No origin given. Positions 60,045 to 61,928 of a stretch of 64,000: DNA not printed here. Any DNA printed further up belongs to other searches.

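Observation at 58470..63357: Divergent radical-SAM (ThiH/HydG-like) gene, TRAM-array protein and two tandem TM-NERD paralogs form a compact uncharacterised cluster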

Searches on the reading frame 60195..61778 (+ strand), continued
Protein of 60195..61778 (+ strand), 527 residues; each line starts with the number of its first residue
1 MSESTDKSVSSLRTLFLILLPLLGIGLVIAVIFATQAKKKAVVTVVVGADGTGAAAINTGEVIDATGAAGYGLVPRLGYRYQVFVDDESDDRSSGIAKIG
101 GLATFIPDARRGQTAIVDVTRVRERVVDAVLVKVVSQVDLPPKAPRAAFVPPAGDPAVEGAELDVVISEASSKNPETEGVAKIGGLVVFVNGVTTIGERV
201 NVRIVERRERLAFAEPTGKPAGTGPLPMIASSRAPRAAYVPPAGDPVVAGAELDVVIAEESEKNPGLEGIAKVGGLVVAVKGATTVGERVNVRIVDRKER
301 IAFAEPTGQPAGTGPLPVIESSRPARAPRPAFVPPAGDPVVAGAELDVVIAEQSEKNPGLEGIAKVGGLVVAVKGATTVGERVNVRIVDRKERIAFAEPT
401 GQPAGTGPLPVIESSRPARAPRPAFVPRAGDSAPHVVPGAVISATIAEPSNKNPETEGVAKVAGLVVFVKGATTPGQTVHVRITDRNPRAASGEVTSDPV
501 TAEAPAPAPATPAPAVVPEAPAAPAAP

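Call 75: search_protein_families(library=ncbifam, proteins=[L098:8095-11406:+, L098:4362-5138:+, L098:5156-5971:+], max_evalue=0.001)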
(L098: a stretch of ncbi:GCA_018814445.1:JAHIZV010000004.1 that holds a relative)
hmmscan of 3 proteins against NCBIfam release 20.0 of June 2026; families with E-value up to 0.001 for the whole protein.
L098:8095-11406:+ (1103 aa): 4 families
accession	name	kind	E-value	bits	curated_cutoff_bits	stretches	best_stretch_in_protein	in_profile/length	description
TIGR00361.1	ComEC_Rec2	equivalog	2e-30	105.5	190.05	2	622-987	298-611/663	DNA internalization-related competence protein ComEC/Rec2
NF008580.0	PRK11539.1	equivalog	1.7e-17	63.1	969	2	414-536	218-344/758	ComEC family protein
TIGR00360.1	ComEC_N-term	subfamily_domain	6.8e-17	62.3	36.5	1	424-563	2-138/171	ComEC/Rec2-related protein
NF045979.1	ComEC_MAG0480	equivalog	1.9e-12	46.7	150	1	411-564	210-356/461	MAG0480 family ComEC-like protein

L098:4362-5138:+ (258 aa): 4 families
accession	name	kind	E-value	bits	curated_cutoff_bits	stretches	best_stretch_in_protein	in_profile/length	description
TIGR00195.1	exoDNase_III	equivalog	2.4e-83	279.7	182.55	1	3-256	2-254/254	exodeoxyribonuclease III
TIGR00633.1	xth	equivalog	4e-77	259.2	99.05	1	3-256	2-254/255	exodeoxyribonuclease III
NF008733.0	PRK11756.1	equivalog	7e-55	186.1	280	1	3-257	2-268/269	exodeoxyribonuclease III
NF010489.0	PRK13911.1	equivalog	7.6e-24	84.8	503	1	3-237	2-234/250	exodeoxyribonuclease III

L098:5156-5971:+ (271 aa): 2 families
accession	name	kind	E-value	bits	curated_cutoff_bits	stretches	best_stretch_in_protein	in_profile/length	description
NF047969.1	CaNuclEcnA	equivalog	3.4e-10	40.1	180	1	40-184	14-149/151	calcium-activated nuclease EcnA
NF047694.1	TnucaseNucIStaph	equivalog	2.9e-06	26.9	250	1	38-183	52-174/175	thermonuclease NucI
